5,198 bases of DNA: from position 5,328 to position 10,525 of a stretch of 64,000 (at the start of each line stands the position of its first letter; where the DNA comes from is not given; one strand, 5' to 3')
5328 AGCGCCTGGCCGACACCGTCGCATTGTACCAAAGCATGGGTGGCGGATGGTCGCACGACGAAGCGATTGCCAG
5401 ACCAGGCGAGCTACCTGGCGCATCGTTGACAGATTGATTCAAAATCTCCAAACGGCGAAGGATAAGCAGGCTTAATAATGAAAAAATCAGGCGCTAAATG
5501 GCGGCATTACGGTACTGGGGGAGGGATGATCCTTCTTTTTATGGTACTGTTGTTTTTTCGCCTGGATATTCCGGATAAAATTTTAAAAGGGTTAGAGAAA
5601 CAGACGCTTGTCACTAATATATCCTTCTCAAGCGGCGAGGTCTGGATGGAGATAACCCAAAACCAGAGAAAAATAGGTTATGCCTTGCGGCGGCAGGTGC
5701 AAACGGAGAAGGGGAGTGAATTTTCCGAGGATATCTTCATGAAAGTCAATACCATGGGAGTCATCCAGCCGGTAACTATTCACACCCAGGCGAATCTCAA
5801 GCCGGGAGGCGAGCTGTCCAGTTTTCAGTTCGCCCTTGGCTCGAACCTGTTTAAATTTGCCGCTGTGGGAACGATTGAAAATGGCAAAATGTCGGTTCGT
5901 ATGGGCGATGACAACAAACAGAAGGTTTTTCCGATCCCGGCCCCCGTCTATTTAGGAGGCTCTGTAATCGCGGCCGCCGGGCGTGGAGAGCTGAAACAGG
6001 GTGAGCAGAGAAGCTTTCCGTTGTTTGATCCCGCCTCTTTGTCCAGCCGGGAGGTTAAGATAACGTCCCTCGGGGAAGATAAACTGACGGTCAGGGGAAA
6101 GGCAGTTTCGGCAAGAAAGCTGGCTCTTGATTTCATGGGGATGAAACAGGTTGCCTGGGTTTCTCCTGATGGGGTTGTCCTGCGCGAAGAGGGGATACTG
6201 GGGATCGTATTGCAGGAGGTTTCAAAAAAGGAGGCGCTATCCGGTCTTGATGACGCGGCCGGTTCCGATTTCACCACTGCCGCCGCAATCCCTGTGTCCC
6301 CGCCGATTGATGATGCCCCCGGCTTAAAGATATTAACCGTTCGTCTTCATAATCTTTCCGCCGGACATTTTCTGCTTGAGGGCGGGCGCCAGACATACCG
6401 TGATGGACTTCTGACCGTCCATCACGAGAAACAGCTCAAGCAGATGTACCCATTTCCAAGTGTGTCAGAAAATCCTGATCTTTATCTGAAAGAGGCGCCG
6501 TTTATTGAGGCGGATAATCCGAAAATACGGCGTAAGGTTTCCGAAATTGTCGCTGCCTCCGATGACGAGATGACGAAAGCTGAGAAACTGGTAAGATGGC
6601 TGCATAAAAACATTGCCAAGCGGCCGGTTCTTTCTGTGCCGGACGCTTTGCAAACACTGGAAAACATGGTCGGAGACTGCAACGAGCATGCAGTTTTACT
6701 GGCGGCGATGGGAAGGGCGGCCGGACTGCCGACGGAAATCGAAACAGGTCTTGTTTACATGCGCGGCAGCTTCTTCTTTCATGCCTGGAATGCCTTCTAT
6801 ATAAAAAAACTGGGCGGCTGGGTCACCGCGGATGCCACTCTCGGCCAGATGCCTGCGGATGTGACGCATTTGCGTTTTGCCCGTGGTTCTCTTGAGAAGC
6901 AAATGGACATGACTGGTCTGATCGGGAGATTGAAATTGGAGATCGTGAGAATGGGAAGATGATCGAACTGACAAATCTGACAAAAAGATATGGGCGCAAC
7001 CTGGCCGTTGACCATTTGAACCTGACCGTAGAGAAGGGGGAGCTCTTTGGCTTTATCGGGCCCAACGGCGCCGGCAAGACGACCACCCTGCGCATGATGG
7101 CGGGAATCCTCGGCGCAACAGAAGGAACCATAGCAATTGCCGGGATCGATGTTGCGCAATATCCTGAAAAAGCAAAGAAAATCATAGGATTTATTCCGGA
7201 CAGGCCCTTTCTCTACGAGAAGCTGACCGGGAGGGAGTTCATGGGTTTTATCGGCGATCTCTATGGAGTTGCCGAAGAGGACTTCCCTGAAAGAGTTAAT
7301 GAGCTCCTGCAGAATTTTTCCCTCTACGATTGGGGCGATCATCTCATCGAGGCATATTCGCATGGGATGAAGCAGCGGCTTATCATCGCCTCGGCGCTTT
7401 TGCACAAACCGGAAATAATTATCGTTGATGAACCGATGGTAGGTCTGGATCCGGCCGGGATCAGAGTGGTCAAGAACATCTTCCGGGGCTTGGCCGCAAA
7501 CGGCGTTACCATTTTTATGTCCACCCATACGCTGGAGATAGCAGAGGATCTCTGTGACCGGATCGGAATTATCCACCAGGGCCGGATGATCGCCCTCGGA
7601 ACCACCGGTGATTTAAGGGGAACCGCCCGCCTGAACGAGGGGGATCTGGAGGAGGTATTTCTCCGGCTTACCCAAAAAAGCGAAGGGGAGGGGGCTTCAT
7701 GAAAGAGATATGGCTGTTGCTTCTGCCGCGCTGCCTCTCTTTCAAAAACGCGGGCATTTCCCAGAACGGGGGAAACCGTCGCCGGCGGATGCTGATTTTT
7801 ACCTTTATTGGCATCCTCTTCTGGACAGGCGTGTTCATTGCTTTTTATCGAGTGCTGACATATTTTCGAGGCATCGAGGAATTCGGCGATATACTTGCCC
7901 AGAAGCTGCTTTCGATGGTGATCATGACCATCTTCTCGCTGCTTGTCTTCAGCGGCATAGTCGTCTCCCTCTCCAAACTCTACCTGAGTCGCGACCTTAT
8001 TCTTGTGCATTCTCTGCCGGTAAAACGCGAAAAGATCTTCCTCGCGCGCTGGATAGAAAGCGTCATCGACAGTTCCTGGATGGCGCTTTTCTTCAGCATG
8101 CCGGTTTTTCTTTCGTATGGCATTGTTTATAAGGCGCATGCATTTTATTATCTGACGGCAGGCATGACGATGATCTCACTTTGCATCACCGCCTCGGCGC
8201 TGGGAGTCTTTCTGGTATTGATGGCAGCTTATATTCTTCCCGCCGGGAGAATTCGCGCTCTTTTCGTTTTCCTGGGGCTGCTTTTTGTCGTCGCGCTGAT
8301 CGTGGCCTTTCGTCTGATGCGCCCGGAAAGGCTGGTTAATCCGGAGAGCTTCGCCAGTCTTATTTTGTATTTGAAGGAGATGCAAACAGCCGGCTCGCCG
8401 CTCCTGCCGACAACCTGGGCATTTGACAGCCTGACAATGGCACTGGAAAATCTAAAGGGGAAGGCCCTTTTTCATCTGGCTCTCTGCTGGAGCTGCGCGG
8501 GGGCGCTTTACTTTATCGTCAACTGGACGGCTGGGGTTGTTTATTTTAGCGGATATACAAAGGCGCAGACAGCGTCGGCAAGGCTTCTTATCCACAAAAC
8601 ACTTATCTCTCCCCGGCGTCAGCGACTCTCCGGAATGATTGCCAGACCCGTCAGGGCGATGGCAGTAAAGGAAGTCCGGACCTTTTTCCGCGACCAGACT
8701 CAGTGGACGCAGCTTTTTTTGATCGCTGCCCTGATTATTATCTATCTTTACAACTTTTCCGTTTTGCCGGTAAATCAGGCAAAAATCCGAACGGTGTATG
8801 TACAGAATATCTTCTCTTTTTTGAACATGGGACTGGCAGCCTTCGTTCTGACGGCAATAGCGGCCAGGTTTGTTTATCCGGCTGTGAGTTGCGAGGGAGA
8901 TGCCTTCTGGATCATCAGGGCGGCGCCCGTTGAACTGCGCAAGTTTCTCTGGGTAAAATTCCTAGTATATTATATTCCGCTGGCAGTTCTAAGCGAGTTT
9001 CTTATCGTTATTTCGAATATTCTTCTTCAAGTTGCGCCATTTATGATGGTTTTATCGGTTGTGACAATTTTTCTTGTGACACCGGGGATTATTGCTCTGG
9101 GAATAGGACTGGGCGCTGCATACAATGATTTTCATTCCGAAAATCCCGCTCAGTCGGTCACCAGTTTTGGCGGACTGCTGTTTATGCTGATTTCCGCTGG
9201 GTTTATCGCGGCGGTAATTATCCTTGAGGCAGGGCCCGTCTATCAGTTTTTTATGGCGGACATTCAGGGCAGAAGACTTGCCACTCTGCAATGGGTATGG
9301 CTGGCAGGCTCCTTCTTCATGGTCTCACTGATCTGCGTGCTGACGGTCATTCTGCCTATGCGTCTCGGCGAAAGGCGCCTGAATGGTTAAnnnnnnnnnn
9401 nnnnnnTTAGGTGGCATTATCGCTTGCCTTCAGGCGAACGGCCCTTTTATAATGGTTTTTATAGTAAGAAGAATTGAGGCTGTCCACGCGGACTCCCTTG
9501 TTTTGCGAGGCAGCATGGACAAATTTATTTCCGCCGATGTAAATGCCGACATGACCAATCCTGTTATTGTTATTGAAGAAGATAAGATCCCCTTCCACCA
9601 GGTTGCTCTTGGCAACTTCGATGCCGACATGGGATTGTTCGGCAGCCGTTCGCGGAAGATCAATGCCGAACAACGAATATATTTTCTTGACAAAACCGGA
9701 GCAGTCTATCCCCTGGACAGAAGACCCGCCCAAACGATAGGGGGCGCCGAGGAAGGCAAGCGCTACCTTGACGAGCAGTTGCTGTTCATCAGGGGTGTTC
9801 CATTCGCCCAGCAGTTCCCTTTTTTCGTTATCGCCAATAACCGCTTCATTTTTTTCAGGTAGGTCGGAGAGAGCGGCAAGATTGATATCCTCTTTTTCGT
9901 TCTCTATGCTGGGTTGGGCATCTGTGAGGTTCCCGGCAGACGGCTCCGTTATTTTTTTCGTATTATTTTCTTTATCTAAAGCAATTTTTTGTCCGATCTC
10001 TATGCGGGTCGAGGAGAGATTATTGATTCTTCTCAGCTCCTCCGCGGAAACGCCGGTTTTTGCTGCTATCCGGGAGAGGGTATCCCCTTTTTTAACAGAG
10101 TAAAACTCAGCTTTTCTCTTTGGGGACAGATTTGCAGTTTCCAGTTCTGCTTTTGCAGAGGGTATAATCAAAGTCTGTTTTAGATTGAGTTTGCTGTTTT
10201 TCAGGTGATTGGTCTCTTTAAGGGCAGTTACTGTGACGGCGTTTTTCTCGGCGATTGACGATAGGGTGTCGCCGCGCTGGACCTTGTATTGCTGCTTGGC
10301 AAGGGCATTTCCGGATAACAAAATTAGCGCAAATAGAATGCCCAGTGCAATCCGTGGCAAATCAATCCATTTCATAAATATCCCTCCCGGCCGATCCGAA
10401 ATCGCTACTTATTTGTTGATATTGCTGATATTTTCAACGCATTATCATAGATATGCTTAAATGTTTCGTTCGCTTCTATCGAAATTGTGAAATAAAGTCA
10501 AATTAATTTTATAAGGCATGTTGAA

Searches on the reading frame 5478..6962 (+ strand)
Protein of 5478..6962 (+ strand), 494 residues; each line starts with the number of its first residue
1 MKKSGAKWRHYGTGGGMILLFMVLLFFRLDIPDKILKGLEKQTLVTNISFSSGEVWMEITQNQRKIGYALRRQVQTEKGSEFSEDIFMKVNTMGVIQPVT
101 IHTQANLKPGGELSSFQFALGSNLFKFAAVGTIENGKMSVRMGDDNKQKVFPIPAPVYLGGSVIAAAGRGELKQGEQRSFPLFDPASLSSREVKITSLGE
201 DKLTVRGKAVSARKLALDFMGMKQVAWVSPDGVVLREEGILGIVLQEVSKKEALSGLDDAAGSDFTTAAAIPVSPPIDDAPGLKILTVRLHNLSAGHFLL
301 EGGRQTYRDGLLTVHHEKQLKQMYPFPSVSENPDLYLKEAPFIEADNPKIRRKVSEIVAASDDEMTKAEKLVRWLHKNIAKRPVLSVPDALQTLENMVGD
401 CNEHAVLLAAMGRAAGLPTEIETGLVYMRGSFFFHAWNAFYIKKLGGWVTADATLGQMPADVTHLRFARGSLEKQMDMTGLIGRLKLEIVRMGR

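Call 57: search_protein_families(library=pfam, proteins=[window:5478-6962:+], max_evalue=0.00001)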
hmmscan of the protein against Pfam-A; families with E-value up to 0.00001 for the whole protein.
window:5478-6962:+ (494 aa): 1 family
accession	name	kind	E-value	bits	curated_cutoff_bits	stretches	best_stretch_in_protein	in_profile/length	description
PF01841.26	Transglut_core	-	4.5e-16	59.5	23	1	354-453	4-108/108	Transglutaminase-like superfamily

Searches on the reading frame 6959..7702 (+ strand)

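Call 57: search_protein_families(library=pfam, proteins=[window:6959-7702:+], max_evalue=0.00001)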
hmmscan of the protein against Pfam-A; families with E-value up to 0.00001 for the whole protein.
window:6959-7702:+ (247 aa): 2 families
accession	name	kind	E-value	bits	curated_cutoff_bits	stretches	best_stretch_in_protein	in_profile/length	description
PF00005.33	ABC_tran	-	7.9e-29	101.4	25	1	18-160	2-136/137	ABC transporter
PF13304.12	AAA_21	-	1.1e-09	39.3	27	0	133-193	238-301/304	AAA domain, putative AbiEii toxin, Type IV TA system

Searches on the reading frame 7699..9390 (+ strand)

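Call 57: search_protein_families(library=pfam, proteins=[window:7699-9390:+], max_evalue=0.00001)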
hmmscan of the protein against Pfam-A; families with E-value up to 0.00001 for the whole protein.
window:7699-9390:+ (563 aa): 1 family
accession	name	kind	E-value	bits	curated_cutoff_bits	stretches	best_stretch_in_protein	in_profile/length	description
PF16949.11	ABC_tran_2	-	1.8e-111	374.1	25.7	1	29-561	8-537/542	Putative ATP-binding cassette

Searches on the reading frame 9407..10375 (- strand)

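Call 57: search_protein_families(library=pfam, proteins=[window:9407-10375:-], max_evalue=0.00001)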
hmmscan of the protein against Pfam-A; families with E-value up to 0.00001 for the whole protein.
window:9407-10375:- (322 aa): 3 families
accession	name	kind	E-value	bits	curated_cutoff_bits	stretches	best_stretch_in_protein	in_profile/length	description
PF00877.26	NLPC_P60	-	1e-31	109.4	23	1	210-314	1-105/105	NlpC/P60 family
PF01476.26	LysM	-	9.4e-31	105.9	20.9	2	92-131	1-40/43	LysM domain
PF23473.1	LysM3_LYK4_5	-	5.8e-09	36.3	29.3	0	92-125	5-38/48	LYK4/5 LysM3 domain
